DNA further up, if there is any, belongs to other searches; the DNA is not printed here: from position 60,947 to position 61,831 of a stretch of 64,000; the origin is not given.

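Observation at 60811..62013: High-GC, strong-SD three-gene module encoding a CDA-fold deaminase flanked by two small proteins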

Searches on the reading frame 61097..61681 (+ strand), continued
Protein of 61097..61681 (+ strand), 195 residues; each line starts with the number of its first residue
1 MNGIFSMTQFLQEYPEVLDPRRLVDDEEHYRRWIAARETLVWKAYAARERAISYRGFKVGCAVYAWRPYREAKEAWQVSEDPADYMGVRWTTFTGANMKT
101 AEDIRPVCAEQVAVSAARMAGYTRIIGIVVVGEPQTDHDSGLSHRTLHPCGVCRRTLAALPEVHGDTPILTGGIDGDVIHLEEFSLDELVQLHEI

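Call 44: fold_search(model_id=the predicted structure, library=pdb)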
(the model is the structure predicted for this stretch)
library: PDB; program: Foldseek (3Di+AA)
matches with E <= 10: 247; with E <= 0.001: 61
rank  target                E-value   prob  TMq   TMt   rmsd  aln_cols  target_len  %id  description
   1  2d30_A                5.0e-09  1.00  0.55  0.84   2.6       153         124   23  Crystal Structure of Cytidine Deaminase Cdd-2 (BA4525) from Bacillus Anthracis at 2.40A Resolution (released 2006-09-19)
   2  1r5t_D                7.8e-09  1.00  0.55  0.78   3.3       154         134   25  The Crystal Structure of Cytidine Deaminase CDD1, an Orphan C to U editase from Yeast (released 2004-05-25)
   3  1zab_B                8.4e-09  1.00  0.53  0.76   3.6       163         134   21  Crystal Structure of Mouse Cytidine Deaminase Complexed with 3-Deazauridine (released 2006-04-11)
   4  1r5t_C                1.2e-08  1.00  0.55  0.75   3.3       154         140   25  The Crystal Structure of Cytidine Deaminase CDD1, an Orphan C to U editase from Yeast (released 2004-05-25)
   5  3dmo_A                1.2e-08  1.00  0.54  0.77   3.0       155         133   27  1.6 A crystal structure of cytidine deaminase from Burkholderia pseudomallei (released 2008-07-15)
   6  1r5t_A                1.3e-08  1.00  0.55  0.74   3.6       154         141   26  The Crystal Structure of Cytidine Deaminase CDD1, an Orphan C to U editase from Yeast (released 2004-05-25)
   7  1ux0_A                1.4e-08  1.00  0.55  0.82   2.5       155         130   22  Bacillus subtilis cytidine deaminase with an Arg56 - Gln substitution (released 2004-05-20)
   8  1uwz_A                1.8e-08  1.00  0.56  0.82   2.9       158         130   21  Bacillus subtilis cytidine deaminase with an Arg56 - Ala substitution (released 2004-05-20)
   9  2fr5_B                1.8e-08  1.00  0.53  0.76   3.7       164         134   21  Crystal Structure of Mouse Cytidine Deaminase Complexed with Tetrahydrouridine (released 2006-07-11)
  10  1r5t_B                1.9e-08  1.00  0.55  0.75   2.8       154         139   25  The Crystal Structure of Cytidine Deaminase CDD1, an Orphan C to U editase from Yeast (released 2004-05-25)
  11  3dmo_B                2.2e-08  1.00  0.53  0.80   3.1       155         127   27  1.6 A crystal structure of cytidine deaminase from Burkholderia pseudomallei (released 2008-07-15)
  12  2fr6_B                2.2e-08  1.00  0.53  0.75   4.1       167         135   22  Crystal Structure of Mouse Cytidine Deaminase Complexed with Cytidine (released 2006-07-11)
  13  1zab_C                2.3e-08  1.00  0.52  0.73   4.9       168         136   21  Crystal Structure of Mouse Cytidine Deaminase Complexed with 3-Deazauridine (released 2006-04-11)
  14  1ux1_A                2.5e-08  1.00  0.55  0.81   2.6       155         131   21  Bacillus subtilis cytidine deaminase with a Cys53His and an Arg56Gln substitution (released 2004-05-20)
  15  1ux1_B                3.0e-08  1.00  0.55  0.81   2.6       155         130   21  Bacillus subtilis cytidine deaminase with a Cys53His and an Arg56Gln substitution (released 2004-05-20)
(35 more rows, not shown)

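Call 45: search_protein_families(library=pfam, proteins=[P0037, P0040, P0047, P0052, P0062, P0105, P0127, P0168, P0147, P0093], max_evalue=0.01)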
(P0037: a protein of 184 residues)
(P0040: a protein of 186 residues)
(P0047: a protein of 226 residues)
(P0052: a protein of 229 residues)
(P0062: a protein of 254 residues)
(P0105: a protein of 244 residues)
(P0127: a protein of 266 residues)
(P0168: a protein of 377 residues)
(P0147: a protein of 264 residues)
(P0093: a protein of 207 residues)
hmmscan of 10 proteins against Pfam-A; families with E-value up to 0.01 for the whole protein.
P0037 (184 aa): 1 family
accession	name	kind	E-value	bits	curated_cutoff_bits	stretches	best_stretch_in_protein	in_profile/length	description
PF00383.29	dCMP_cyt_deam_1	-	7.7e-08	32.6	25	1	43-147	10-92/102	Cytidine and deoxycytidylate deaminase zinc-binding region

P0040 (186 aa): 2 families
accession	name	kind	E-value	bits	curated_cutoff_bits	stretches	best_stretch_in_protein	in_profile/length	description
PF00383.29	dCMP_cyt_deam_1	-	7.3e-08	32.7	25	1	80-146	37-90/102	Cytidine and deoxycytidylate deaminase zinc-binding region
PF14421.12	LmjF365940-deam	-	0.0017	18.6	27.1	0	47-107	25-87/218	LmjF365940 subfamily CDD/CDA-like deaminase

P0047 (226 aa): 1 family
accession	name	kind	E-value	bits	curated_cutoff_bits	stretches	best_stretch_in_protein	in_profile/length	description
PF00383.29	dCMP_cyt_deam_1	-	3.5e-09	36.9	25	1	60-172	6-93/102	Cytidine and deoxycytidylate deaminase zinc-binding region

P0052 (229 aa): 1 family
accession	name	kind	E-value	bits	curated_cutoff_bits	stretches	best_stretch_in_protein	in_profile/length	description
PF00383.29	dCMP_cyt_deam_1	-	5.7e-07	29.8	25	1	77-185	4-94/102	Cytidine and deoxycytidylate deaminase zinc-binding region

P0062 (254 aa): 1 family
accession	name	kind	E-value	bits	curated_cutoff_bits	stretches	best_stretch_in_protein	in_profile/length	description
PF00383.29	dCMP_cyt_deam_1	-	5.1e-08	33.2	25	1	24-128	5-92/102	Cytidine and deoxycytidylate deaminase zinc-binding region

P0105 (244 aa): 3 families
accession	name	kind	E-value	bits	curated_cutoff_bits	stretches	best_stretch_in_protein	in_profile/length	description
PF09136.16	Glucodextran_B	-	3.6e-10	40.1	27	1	159-239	3-81/83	Glucodextranase, domain B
PF00383.29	dCMP_cyt_deam_1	-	0.00014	22.2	25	1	53-129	7-71/102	Cytidine and deoxycytidylate deaminase zinc-binding region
PF17936.7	Big_6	-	0.0034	18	27.6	1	167-239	7-81/83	Bacterial Ig domain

P0127 (266 aa): 1 family
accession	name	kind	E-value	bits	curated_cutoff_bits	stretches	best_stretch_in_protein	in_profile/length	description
PF00383.29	dCMP_cyt_deam_1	-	8.3e-09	35.7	25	1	46-151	8-95/102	Cytidine and deoxycytidylate deaminase zinc-binding region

P0168 (377 aa): 3 families
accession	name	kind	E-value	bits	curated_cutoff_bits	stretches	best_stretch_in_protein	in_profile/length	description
PF03641.19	Lysine_decarbox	-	3.4e-12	47.1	27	1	241-349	7-112/131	Possible lysine decarboxylase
PF00383.29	dCMP_cyt_deam_1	-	4.2e-10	39.9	25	1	14-112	5-92/102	Cytidine and deoxycytidylate deaminase zinc-binding region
PF18306.6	LDcluster4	-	5.8e-08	32.9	26.3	1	207-315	16-118/151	SLOG cluster4 family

P0147 (264 aa): 1 family
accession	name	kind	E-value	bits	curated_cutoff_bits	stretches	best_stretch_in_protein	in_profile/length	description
PF00383.29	dCMP_cyt_deam_1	-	1e-09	38.7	25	1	52-157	6-93/102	Cytidine and deoxycytidylate deaminase zinc-binding region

P0093 (207 aa): 1 family
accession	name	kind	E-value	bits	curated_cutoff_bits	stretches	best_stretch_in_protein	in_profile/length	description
PF00383.29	dCMP_cyt_deam_1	-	1.8e-07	31.4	25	1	27-136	6-95/102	Cytidine and deoxycytidylate deaminase zinc-binding region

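Call 49: find_related_loci(query=A1, collection=viral_contigs, flank=6000)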
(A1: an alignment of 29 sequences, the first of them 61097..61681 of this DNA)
Query A1 (195 aa) in viral_contigs; peptide patterns used: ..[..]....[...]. (x = any residue, [..] = any of these).
10 stretches matched a pattern, but none encodes a relative of the query by tblastn (E <= 1e-3).

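Call 51: find_related_loci(query=A2, collection=genome_contigs, flank=6000)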
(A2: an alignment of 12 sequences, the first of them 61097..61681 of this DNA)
Query A2 (195 aa) in genome_contigs; peptide patterns used: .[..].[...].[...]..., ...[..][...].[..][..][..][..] (x = any residue, [..] = any of these).
50 stretches matched a pattern; 16 encode a relative of the query (tblastn E <= 1e-3); 16 distinct loci.
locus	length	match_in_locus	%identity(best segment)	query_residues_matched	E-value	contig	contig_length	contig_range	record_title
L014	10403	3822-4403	62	1-194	2e-81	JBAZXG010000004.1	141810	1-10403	MAG: Patescibacteria group bacterium isolate SO_2017_GW1_50 NODE_866_length_141810_cov_1.598223_OW334_2017, whole genome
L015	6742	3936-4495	55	3-193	3e-56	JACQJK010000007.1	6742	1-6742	MAG: Candidatus Doudnabacteria bacterium isolate NC_groundwater_1149_Ag_S-0.1um_50_29 S_p1_S3_coassembly_k141_107267, wh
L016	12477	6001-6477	41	19-193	4e-38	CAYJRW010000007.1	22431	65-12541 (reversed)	MAG TPA_asm: uncultured Candidatus Saccharibacteria bacterium isolate ERP125453_co1_241 genome assembly, contig: NODE_21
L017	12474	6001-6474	43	21-193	2e-36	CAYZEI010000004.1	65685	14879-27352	MAG TPA_asm: uncultured Candidatus Saccharibacteria bacterium isolate SRP278252_co1_767 genome assembly, contig: NODE_53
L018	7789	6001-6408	41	26-171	2e-31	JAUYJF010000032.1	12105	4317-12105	MAG: Candidatus Yanofskybacteria bacterium isolate C24_metabat.bin.125 C24_k141_938950, whole genome shotgun sequence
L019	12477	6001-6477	38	20-193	8e-31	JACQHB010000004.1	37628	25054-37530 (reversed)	MAG: Candidatus Doudnabacteria bacterium isolate NC_groundwater_1088_Ag_S2p5_45_84 S_2p5_S6_coassembly_k141_1050771, who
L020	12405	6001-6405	38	40-193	3e-27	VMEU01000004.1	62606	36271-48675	MAG: Parcubacteria group bacterium Greene0416_39 Greene041639_scaffold_878, whole genome shotgun sequence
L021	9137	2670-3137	37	28-193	3e-26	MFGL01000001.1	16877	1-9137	MAG: Candidatus Falkowbacteria bacterium RIFOXYC2_FULL_47_12 rifoxyc2_full_scaffold_1010, whole genome shotgun sequence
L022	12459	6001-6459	36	26-193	6e-26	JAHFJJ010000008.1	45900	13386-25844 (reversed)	MAG: Candidatus Doudnabacteria bacterium isolate nzgw383 NODE_833_length_45901_cov_4.076999, whole genome shotgun sequen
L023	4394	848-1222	37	40-183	2e-22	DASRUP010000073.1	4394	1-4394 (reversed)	MAG TPA_asm: Candidatus Paceibacterota bacterium isolate SMAG_U8136 k141_587377, whole genome shotgun sequence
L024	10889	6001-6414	33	21-172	6e-22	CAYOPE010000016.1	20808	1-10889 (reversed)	MAG TPA_asm: uncultured Candidatus Saccharibacteria bacterium isolate SRP273308_co1_413 genome assembly, contig: NODE_26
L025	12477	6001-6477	34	22-194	6e-22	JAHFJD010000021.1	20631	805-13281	MAG: Candidatus Doudnabacteria bacterium isolate nzgw378 NODE_1821_length_20632_cov_3.823558, whole genome shotgun seque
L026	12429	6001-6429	34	38-193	3e-19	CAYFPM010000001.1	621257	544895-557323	MAG TPA_asm: uncultured Gammaproteobacteria bacterium isolate ERP019367_co2_132 genome assembly, contig: NODE_4_length_6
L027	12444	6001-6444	34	17-171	5e-16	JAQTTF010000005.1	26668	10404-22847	MAG: Candidatus Paceibacterota bacterium isolate STB_34 NODE_3900_length_26668_cov_2.884970_Sandtown_B, whole genome sho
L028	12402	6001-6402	31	16-157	1e-15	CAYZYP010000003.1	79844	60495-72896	MAG TPA_asm: uncultured Gammaproteobacteria bacterium isolate SRP062349_co5_339 genome assembly, contig: NODE_41_length_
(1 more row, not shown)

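Call 55: search_protein_families(library=pfam, alignment_id=A3, max_evalue=0.0001)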
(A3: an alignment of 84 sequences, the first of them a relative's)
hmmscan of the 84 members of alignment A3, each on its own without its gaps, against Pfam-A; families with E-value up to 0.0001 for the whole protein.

A. member 1, L015:925-1638:- (237 aa): 3 families
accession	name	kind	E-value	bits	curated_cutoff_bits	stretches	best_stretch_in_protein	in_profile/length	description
PF00005.33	ABC_tran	-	3e-33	115.8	25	1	24-168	3-136/137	ABC transporter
PF02463.25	SMC_N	-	4.7e-06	26.6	40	0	137-213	133-212/220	RecF/RecN/SMC N terminal domain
PF13304.12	AAA_21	-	5.5e-06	27.1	27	0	34-70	1-54/304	AAA domain, putative AbiEii toxin, Type IV TA system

B. families by the number of members that match (of 84 scanned): 128 families (the first 25 are shown)
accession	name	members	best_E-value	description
PF00005.33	ABC_tran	6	3.5e-40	ABC transporter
PF13304.12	AAA_21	5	2.5e-17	AAA domain, putative AbiEii toxin, Type IV TA system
PF02463.25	SMC_N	5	5e-10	RecF/RecN/SMC N terminal domain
PF00009.33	GTP_EFTU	2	9e-65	Elongation factor Tu GTP binding domain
PF01566.24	Nramp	2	3.4e-58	Natural resistance-associated macrophage protein-like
PF02355.23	SecD_SecF_C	2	1.5e-57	Protein export membrane protein SecD/SecF, C-terminal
PF00589.27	Phage_integrase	2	6.6e-45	Phage integrase family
PF00664.28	ABC_membrane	2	2.3e-30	ABC transporter transmembrane region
PF00849.27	PseudoU_synth_2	2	4.4e-23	RNA pseudouridylate synthase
PF03448.22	MgtE_N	2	3e-21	MgtE intracellular N domain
PF03144.31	GTP_EFTU_D2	2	1.9e-19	Elongation factor Tu domain 2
PF00571.33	CBS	2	4.8e-19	CBS domain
PF16576.10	HlyD_D23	2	1e-18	Barrel-sandwich domain of CusB or HlyD membrane-fusion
PF13437.12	HlyD_3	2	3.9e-17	HlyD family secretion protein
PF01479.30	S4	2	1.1e-11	S4 domain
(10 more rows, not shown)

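Call 69: search_protein_families(library=pfam, proteins=[L011:1484-1813:+, L012:6576-6758:+, L001:4480-5022:+, L003:6620-7015:+], max_evalue=0.05)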
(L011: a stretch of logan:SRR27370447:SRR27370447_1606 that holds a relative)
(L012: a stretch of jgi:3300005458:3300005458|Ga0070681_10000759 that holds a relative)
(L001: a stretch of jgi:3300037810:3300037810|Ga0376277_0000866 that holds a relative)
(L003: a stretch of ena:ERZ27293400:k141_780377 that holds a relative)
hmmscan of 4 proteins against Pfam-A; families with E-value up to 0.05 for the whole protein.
L011:1484-1813:+ (110 aa): 0 families

L012:6576-6758:+ (61 aa): 0 families

L001:4480-5022:+ (181 aa): 0 families

L003:6620-7015:+ (132 aa): 0 families

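Call 78: search_solved_structures(query=A1, max_evalue=0.001, show_alignments=2)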
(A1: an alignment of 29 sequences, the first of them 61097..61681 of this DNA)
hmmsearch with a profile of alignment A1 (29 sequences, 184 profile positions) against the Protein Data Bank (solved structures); distinct sequences matched with E-value up to 0.001: 13.
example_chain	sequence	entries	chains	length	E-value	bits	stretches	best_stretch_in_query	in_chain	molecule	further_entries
3dmo_A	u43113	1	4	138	9.2e-12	48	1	34-155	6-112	Cytidine deaminase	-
2d30_A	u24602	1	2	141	2.5e-11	46.6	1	33-173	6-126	cytidine deaminase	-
1mq0_A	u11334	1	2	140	4.3e-10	42.6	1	40-149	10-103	Cytidine Deaminase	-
1zab_A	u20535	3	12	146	8.2e-10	41.7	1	39-149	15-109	Cytidine deaminase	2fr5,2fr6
1r5t_A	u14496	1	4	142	9.4e-10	41.5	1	39-177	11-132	Cytidine deaminase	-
1ux0_A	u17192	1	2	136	6.5e-09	38.8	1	39-177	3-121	CYTIDINE DEAMINASE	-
1jtk_A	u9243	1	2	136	1.5e-08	37.6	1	39-177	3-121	cytidine deaminase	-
1uwz_A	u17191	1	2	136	3.5e-08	36.4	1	39-177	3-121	CYTIDINE DEAMINASE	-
1ux1_A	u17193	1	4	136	4.8e-08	35.9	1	39-177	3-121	CYTIDINE DEAMINASE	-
7zob_A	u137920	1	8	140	6.2e-08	35.6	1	39-149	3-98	Metagenomic cytidine deaminase Cdd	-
8x6u_A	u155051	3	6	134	2.3e-06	30.4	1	37-150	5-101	EfCDA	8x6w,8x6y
3r2n_A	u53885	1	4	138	7.5e-05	25.5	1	39-149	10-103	Cytidine deaminase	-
3mpz_A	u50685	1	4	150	0.00016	24.5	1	38-149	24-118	Cytidine deaminase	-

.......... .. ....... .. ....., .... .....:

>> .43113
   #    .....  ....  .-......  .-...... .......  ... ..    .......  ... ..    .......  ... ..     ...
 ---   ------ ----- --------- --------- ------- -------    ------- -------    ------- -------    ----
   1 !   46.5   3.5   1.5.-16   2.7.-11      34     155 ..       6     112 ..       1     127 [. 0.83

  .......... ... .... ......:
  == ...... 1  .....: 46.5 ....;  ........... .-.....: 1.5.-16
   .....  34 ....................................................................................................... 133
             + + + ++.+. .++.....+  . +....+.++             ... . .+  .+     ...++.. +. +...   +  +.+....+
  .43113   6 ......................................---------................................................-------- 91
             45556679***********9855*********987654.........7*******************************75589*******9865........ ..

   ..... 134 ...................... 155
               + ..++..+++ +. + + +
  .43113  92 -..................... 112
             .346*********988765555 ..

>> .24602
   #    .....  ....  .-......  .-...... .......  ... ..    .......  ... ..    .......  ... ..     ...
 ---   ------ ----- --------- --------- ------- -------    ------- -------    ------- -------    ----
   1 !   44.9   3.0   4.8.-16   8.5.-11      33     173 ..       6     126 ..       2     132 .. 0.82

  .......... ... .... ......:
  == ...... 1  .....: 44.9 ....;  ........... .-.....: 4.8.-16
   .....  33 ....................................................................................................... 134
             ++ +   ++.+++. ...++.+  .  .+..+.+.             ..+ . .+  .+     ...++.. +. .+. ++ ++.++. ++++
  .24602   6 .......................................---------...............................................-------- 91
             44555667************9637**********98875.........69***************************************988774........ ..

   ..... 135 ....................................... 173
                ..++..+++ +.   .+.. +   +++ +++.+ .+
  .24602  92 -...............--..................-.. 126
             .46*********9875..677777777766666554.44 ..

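Call 83: fold_search(model_id=the predicted structure, library=viral)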
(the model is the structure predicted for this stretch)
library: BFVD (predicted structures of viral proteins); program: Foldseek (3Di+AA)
matches with E <= 10: 349; with E <= 0.001: 0
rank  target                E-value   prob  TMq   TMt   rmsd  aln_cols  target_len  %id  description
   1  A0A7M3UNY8            2.0e-03  1.00  0.40  0.48   9.3       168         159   11  CMP/dCMP-type deaminase domain-containing protein [Pyramimonas orientalis virus]
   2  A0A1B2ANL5            2.6e-02  0.98  0.34  0.28   6.3       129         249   16  (no name in the UniProt tables at hand)
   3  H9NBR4                5.0e-02  0.75  0.39  0.26   7.3       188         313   12  (no name in the UniProt tables at hand)
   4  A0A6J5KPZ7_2          5.3e-02  0.69  0.31  0.09  10.3       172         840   16  Cytidine and deoxycytidylate deaminase domain containing protein [uncultured Caudovirales phage]
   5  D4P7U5                9.4e-02  0.47  0.32  0.32  10.9       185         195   13  Gp077 [Rhodococcus phage ReqiPoco6]
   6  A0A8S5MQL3            1.3e-01  0.87  0.37  0.19   4.4       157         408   13  CMP/dCMP-type deaminase domain-containing protein [Myoviridae sp. ctOAa14]
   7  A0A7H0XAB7            1.6e-01  0.08  0.16  0.17  19.9       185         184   15  (no name in the UniProt tables at hand)
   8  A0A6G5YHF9            5.6e-01  0.28  0.31  0.41   6.9       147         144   11  (no name in the UniProt tables at hand)
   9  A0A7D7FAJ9            5.6e-01  0.06  0.13  0.16  17.2       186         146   10  Uncharacterized protein [Pseudomonas phage phiB1_1]
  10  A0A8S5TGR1            6.0e-01  0.01  0.10  0.09  15.8       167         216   11  Uncharacterized protein [Myoviridae sp. ctIty1]
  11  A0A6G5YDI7            6.4e-01  0.06  0.12  0.14  16.6       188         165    9  (no name in the UniProt tables at hand)
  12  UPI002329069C         7.3e-01  0.06  0.16  0.25  15.6       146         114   10  (no name look-up for this kind of identifier)
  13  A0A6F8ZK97            7.3e-01  0.03  0.12  0.18  17.4       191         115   10  Uncharacterized protein [Xylella phage Cota]
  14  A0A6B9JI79            7.7e-01  0.05  0.13  0.25  14.8       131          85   10  Uncharacterized protein [Erwinia phage Hena1]
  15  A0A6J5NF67            7.7e-01  0.02  0.13  0.12  20.5       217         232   12  Uncharacterized protein [uncultured Caudovirales phage]
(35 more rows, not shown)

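Call 86: search_dna_similar(query=window:61097-61681:+, collection=plasmids, mode=protein, max_evalue=0.001)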
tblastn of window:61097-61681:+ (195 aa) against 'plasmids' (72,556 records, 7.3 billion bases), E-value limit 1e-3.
Records with a match: 1; places in all: 1; records where one place covers at least 80% of the query: 0.
Best place of each record, by identity: <60% 1.
By first word of the organism name: Sphingomonas 1.
By predicted mobility (MOB-suite, as given by PLSDB): non-mobilizable 1.
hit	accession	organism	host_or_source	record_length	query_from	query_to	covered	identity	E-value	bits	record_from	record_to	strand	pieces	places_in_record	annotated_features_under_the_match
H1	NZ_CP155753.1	Sphingomonas parapaucimobilis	Chinese cabbage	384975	91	190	51%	31.4%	4e-5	50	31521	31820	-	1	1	cytidine deaminase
